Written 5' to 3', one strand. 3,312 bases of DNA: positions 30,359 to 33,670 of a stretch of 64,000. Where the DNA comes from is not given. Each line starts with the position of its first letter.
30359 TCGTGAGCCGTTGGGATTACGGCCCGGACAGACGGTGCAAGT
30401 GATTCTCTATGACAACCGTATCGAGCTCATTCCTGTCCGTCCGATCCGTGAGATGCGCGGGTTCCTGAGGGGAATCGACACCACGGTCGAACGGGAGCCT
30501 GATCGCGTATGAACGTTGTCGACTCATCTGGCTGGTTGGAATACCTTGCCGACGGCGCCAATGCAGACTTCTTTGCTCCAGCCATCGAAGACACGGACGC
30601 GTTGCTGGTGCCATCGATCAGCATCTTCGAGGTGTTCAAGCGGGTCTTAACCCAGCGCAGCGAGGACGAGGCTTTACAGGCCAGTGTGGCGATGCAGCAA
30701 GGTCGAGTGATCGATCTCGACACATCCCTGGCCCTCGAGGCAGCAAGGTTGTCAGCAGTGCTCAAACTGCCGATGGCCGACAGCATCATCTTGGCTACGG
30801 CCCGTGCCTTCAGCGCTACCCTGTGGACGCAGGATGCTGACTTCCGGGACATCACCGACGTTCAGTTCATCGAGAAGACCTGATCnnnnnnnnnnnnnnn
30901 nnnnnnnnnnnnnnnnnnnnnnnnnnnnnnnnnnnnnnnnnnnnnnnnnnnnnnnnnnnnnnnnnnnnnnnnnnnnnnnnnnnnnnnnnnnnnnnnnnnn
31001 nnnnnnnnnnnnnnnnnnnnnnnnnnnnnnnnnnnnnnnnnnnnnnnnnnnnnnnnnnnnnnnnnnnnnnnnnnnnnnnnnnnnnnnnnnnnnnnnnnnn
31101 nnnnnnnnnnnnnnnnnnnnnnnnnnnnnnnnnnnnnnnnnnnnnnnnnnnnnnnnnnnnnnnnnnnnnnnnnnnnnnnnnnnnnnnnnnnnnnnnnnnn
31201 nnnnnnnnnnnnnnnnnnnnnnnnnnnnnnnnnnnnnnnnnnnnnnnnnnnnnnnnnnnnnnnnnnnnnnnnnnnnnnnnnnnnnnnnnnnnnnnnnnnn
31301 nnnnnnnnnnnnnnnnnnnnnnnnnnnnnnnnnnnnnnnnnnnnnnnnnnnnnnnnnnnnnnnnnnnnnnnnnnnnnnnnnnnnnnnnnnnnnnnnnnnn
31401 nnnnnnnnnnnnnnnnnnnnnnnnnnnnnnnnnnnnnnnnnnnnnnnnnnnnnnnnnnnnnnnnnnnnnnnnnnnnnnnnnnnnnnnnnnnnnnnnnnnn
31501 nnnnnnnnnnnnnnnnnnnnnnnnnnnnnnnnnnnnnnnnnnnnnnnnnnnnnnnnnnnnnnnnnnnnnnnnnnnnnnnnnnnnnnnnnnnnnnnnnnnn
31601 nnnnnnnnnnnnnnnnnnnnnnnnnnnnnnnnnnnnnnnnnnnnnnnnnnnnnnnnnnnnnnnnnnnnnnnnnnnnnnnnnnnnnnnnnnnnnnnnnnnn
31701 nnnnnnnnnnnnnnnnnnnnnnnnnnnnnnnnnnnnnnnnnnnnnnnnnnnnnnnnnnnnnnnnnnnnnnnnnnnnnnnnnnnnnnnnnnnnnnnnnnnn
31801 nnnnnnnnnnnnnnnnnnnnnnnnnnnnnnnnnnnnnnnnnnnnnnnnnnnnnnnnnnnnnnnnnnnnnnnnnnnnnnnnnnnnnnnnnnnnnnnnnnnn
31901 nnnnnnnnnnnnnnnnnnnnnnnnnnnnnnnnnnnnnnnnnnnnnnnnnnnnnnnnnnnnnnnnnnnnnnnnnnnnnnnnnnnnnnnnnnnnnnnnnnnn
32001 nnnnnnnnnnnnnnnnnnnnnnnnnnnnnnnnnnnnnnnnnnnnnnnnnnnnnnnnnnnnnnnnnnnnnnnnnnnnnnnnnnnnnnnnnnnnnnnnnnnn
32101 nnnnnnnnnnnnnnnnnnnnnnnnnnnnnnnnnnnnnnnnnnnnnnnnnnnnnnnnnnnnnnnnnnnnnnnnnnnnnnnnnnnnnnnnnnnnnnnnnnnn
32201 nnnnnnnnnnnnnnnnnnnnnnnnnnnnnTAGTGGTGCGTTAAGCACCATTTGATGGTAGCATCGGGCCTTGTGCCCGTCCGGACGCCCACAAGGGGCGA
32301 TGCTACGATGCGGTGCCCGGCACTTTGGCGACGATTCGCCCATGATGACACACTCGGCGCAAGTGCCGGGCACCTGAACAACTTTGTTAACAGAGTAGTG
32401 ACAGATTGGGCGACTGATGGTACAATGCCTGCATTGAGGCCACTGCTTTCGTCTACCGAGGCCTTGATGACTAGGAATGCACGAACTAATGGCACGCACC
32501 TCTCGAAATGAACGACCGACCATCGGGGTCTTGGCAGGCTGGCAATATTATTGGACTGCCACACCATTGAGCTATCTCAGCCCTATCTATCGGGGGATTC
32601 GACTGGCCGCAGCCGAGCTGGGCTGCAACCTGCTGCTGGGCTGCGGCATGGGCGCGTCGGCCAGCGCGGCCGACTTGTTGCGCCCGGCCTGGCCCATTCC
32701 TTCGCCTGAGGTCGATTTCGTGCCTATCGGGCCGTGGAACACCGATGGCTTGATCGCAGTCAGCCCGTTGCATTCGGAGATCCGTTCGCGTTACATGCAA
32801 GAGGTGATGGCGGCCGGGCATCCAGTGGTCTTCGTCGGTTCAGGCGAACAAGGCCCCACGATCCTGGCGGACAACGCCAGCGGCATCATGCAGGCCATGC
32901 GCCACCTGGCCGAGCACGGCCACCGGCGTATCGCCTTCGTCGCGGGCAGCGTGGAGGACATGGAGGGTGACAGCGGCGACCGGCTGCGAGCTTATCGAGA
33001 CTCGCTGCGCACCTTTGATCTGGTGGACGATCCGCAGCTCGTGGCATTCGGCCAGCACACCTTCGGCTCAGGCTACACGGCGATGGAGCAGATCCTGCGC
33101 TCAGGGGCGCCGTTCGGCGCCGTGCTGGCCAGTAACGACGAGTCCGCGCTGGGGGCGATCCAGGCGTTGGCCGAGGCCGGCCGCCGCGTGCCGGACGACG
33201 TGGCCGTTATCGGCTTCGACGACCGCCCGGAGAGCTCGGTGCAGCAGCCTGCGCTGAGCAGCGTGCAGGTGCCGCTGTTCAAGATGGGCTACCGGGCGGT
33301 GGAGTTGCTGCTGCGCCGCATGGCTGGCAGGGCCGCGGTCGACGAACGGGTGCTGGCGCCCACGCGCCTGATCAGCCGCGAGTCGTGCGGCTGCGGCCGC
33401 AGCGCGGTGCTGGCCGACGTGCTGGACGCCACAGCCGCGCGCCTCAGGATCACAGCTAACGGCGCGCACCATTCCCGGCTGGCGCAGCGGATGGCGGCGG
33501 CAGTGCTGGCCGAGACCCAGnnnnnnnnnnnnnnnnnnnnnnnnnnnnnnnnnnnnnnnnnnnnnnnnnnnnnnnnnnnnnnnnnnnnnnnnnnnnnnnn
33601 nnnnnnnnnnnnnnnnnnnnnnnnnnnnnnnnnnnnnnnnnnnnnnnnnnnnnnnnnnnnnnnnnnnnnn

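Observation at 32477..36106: Single-polypeptide cytoplasmic 'hybrid two-component system' sensing through a LacI-type sugar-binding domain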

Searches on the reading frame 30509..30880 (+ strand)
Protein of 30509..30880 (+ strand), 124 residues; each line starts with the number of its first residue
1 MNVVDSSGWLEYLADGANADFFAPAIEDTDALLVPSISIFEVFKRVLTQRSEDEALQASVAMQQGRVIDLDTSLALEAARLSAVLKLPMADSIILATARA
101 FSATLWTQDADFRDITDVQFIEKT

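Call 9: search_protein_families(library=pfam, proteins=[window:30509-30880:+], max_evalue=0.001)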
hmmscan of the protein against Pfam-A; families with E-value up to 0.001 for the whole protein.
window:30509-30880:+ (124 aa): 1 family
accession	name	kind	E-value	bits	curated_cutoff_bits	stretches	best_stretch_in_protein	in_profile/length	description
PF01850.27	PIN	-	8.2e-14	52.7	23.6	1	3-116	2-118/120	PIN domain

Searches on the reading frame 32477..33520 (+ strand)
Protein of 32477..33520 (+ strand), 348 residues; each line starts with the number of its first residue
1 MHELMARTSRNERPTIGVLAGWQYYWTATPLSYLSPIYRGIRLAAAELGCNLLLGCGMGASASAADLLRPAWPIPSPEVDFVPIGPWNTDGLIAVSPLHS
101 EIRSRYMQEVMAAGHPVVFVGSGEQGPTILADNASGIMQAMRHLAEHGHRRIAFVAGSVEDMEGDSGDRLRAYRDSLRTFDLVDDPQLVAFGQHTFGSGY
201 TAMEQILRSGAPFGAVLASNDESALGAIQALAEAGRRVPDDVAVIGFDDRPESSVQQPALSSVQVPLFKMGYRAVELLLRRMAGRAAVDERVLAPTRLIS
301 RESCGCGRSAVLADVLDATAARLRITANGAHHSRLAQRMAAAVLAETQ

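Call 16: search_solved_structures(query=window:32477-33520:+, max_evalue=0.001, show_alignments=2)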
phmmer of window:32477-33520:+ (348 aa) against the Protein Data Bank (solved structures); distinct sequences matched with E-value up to 0.001: 92 (the best 60 are shown).
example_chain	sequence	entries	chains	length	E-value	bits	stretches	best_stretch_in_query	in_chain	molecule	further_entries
9nt3_D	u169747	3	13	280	3.2e-35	125.3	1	87-304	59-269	Ancestral LacI Transcription Factor | LacI Transcription Factor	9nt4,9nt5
5ysz_A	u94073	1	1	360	4.8e-29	105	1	108-303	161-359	Transcriptional regulator, LacI family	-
3brq_A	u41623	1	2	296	7.4e-25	91.3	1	129-282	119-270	HTH-type transcriptional regulator ascG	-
3dbi_A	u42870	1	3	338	9.8e-25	90.9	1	129-282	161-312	SUGAR-BINDING TRANSCRIPTIONAL REGULATOR, LACI FAMILY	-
1sxg_A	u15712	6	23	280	8.4e-24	87.8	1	90-303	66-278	Glucose-resistance amylase regulator | Catabolite control protein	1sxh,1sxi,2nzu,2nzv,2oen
2fep_A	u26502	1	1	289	8.4e-24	87.8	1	101-302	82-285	Catabolite control protein A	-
3oqo_A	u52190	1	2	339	1.1e-23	87.5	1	101-303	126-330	Catabolite control protein A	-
3oqm_A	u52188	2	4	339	1.1e-23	87.4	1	101-303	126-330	Catabolite control protein A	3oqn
1rzr_G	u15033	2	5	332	1.3e-23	87.1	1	90-303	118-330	Glucose-resistance amylase regulator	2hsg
1zvv_A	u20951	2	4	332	1.6e-23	86.9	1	90-303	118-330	Glucose-resistance amylase regulator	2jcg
3bbl_A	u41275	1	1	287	1.6e-21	80.3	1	88-305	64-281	Regulatory protein of LacI family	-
9nt6_A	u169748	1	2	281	1.8e-21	80.2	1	88-303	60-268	LacI Transcription Factor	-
3k4h_A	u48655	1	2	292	2.5e-21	79.7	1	98-304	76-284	putative transcriptional regulator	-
4kmr_A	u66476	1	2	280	5.2e-21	78.6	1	112-305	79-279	Transcriptional regulator, LacI family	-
4rzs_A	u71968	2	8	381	2.1e-19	73.4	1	91-304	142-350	Lac repressor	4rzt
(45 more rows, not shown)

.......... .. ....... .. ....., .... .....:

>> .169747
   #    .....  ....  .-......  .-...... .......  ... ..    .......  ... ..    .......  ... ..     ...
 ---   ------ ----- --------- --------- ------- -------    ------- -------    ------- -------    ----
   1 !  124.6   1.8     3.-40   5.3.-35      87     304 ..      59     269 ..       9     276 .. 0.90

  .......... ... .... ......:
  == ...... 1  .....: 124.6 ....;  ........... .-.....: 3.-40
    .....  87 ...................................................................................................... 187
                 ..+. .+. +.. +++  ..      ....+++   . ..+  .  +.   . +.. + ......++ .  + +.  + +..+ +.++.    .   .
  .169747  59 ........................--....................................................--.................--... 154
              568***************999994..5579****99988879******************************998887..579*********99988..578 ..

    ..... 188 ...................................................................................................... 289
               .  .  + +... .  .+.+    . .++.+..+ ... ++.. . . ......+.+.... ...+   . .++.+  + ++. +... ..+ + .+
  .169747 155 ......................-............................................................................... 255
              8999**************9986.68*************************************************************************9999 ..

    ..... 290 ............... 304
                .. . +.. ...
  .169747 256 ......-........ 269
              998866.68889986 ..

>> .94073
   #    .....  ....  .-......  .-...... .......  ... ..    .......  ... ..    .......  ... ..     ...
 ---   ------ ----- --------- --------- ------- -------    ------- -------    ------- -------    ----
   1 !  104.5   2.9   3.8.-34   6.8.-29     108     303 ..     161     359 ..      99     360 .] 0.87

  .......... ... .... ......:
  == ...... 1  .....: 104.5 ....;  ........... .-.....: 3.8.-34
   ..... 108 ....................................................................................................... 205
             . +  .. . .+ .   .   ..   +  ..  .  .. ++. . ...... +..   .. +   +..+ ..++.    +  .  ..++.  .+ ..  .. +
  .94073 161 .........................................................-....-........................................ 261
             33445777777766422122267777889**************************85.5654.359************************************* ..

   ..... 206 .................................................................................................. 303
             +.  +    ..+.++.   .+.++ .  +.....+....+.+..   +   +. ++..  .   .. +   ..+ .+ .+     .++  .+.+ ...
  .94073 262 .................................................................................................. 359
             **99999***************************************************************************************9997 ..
